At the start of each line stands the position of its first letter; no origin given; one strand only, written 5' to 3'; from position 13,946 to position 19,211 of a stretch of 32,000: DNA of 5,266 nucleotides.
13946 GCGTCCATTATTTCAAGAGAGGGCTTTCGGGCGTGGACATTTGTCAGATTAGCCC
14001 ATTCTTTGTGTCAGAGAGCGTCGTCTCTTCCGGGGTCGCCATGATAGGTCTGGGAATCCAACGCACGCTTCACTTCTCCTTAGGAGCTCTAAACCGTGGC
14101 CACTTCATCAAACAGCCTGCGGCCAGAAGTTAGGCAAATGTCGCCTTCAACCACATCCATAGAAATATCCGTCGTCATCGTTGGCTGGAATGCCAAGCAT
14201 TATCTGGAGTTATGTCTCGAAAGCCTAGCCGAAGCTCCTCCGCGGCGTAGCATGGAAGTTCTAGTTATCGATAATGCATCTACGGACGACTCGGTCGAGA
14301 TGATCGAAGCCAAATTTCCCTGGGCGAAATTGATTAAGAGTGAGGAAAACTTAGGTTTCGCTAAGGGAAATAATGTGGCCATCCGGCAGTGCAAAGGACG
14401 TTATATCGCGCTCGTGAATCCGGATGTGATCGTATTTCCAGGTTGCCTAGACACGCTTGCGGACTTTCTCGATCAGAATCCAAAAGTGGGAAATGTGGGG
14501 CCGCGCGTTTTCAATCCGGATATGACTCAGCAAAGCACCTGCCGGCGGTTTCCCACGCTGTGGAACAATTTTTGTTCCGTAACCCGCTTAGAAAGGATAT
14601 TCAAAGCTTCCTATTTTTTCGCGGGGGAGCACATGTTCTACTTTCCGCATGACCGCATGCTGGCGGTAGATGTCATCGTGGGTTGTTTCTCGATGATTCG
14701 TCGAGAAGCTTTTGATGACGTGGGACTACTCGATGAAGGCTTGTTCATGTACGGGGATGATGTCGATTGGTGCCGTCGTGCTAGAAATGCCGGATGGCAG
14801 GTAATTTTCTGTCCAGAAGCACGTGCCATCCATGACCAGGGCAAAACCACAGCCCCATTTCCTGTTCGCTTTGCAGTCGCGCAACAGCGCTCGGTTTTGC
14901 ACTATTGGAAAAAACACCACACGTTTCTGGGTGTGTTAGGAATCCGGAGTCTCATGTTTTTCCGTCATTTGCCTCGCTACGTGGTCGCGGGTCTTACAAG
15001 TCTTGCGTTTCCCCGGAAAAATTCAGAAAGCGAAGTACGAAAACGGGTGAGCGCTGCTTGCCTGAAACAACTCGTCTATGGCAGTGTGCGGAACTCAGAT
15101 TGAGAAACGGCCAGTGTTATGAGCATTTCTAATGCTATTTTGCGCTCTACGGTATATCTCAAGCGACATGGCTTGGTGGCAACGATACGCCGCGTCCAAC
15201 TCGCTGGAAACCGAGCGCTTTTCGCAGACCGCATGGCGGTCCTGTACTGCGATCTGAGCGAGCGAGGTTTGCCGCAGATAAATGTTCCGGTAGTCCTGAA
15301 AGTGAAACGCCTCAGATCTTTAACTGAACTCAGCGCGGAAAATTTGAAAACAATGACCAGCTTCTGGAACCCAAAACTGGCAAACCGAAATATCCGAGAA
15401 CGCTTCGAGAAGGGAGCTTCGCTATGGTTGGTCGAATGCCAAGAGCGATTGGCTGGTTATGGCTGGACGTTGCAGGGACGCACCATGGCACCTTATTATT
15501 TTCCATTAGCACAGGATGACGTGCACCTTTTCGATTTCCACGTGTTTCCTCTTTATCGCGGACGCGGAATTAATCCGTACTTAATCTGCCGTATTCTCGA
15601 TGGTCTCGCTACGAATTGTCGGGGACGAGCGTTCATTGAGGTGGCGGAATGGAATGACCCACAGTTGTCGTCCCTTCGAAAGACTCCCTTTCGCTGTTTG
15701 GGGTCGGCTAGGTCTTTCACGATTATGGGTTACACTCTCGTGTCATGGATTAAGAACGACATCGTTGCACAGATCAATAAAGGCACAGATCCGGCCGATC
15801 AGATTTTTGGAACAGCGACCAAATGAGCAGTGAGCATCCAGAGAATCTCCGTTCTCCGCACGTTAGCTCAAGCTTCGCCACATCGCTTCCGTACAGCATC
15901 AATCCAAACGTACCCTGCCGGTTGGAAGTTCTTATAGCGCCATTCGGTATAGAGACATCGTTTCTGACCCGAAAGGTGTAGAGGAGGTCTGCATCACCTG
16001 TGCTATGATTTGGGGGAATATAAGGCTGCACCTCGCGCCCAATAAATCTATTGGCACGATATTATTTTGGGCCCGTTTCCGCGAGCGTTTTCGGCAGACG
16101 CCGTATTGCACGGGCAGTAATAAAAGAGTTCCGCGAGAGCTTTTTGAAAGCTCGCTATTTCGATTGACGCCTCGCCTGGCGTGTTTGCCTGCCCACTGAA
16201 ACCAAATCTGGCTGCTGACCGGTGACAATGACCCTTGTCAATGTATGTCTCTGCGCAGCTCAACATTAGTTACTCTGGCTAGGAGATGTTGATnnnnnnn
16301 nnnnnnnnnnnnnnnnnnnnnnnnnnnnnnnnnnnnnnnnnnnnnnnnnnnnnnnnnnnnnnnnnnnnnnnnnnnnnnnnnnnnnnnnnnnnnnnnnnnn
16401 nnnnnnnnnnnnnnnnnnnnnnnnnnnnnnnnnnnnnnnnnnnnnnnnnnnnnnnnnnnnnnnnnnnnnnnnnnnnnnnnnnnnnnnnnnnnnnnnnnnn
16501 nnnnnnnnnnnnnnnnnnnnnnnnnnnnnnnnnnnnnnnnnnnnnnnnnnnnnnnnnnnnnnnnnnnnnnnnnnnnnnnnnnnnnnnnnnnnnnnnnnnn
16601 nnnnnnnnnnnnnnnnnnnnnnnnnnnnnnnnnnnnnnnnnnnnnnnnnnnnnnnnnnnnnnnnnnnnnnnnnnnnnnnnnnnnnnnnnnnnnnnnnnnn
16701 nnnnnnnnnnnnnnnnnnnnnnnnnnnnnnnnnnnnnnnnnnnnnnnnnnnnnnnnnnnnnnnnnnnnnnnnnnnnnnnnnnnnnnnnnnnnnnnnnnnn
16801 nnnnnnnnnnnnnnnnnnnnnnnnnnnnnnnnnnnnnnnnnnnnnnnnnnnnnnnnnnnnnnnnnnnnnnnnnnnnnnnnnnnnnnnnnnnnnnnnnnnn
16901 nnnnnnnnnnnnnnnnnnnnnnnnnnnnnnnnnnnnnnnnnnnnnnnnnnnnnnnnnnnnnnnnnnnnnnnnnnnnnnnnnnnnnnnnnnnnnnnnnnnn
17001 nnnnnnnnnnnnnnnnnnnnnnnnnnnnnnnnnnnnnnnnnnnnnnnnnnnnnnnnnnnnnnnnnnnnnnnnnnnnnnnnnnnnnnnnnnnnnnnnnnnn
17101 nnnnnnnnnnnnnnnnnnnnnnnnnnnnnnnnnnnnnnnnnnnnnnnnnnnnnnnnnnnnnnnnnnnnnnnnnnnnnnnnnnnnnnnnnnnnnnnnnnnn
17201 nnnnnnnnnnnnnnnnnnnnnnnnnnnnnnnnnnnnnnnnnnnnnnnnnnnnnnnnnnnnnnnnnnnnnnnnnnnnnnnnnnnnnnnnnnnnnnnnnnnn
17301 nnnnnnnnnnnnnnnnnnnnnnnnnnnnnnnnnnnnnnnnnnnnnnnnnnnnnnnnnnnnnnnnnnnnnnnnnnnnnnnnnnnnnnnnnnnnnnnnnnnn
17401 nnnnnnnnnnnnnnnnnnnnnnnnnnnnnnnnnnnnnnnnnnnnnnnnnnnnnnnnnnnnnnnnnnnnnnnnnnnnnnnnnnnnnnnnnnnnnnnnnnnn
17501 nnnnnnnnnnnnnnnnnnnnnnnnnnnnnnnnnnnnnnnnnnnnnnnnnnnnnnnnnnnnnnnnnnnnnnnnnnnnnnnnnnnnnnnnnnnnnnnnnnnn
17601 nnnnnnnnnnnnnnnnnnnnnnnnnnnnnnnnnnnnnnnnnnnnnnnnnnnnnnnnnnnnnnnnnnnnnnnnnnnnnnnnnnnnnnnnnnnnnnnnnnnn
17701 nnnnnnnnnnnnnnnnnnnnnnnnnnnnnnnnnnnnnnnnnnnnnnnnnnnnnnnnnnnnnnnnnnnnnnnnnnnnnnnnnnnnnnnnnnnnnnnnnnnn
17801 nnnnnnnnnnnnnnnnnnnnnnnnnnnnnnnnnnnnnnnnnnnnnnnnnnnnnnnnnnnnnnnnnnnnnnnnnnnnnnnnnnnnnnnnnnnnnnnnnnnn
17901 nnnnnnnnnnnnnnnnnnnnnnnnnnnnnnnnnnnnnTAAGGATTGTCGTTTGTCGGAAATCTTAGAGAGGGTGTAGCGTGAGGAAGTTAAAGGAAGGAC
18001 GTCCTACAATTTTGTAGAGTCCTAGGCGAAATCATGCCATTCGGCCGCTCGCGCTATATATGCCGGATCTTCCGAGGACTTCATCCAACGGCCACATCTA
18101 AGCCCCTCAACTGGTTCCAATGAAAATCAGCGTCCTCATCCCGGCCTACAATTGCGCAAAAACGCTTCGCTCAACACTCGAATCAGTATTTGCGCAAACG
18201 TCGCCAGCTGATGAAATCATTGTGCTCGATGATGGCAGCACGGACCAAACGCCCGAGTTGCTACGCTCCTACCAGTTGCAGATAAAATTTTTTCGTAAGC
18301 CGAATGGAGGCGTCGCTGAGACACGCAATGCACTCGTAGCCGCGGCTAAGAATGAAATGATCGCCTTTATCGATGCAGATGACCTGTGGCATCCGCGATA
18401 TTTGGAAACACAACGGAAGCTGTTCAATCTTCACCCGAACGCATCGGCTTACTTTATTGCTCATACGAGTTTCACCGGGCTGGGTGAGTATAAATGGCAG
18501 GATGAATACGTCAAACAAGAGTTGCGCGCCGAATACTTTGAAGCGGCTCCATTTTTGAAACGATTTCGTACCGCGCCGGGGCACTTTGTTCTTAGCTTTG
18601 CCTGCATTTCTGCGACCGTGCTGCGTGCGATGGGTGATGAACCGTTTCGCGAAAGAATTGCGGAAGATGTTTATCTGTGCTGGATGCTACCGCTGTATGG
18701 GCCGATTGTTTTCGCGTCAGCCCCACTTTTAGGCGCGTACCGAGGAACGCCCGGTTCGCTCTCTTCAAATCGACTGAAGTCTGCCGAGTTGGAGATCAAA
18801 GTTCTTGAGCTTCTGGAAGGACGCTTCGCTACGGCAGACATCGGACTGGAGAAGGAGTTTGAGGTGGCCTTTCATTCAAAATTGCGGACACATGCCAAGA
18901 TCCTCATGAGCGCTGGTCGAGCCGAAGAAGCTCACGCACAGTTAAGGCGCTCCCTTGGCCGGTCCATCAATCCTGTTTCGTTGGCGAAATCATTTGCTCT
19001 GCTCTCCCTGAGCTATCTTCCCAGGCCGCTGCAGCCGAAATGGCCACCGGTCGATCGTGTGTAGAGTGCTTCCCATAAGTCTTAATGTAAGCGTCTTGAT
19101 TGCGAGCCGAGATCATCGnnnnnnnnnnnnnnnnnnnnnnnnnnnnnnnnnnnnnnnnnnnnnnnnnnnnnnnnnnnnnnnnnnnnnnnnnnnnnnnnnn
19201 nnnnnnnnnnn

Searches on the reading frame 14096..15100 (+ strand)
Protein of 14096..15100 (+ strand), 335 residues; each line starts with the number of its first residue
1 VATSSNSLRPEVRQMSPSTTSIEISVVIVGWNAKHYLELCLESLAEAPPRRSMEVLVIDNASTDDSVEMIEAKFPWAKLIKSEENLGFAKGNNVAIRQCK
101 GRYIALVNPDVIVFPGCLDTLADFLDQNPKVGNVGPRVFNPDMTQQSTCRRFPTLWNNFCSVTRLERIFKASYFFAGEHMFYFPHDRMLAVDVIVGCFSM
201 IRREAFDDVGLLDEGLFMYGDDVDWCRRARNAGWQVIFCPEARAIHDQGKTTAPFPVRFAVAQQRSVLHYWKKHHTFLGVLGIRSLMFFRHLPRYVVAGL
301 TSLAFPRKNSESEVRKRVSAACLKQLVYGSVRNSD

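Call 9: search_protein_families(library=pfam, proteins=[window:14096-15100:+], max_evalue=0.00001)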
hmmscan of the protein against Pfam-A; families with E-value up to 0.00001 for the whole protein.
window:14096-15100:+ (335 aa): 3 families
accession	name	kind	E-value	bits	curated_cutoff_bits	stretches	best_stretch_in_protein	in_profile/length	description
PF00535.33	Glycos_transf_2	-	3.4e-25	89.3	23.3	1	25-209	1-167/168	Glycosyl transferase family 2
PF13641.12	Glyco_tranf_2_3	-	1.4e-23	84.6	27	1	24-251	3-216/230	Glycosyltransferase like family 2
PF13632.12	Glyco_trans_2_3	-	3.6e-09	37.2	27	1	103-264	1-136/198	Glycosyl transferase family group 2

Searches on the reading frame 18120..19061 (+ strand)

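Call 9: search_protein_families(library=pfam, proteins=[window:18120-19061:+], max_evalue=0.00001)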
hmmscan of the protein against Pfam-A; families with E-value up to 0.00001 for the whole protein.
window:18120-19061:+ (314 aa): 3 families
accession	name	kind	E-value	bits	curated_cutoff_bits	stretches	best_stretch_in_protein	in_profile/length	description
PF00535.33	Glycos_transf_2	-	9.3e-33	114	23.3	1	4-138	1-132/168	Glycosyl transferase family 2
PF13641.12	Glyco_tranf_2_3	-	1.6e-14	54.9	27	1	3-191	3-195/230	Glycosyltransferase like family 2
PF10111.15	Glyco_tranf_2_2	-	4.6e-08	33.3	27.3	1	4-102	1-106/276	Glycosyltransferase like family 2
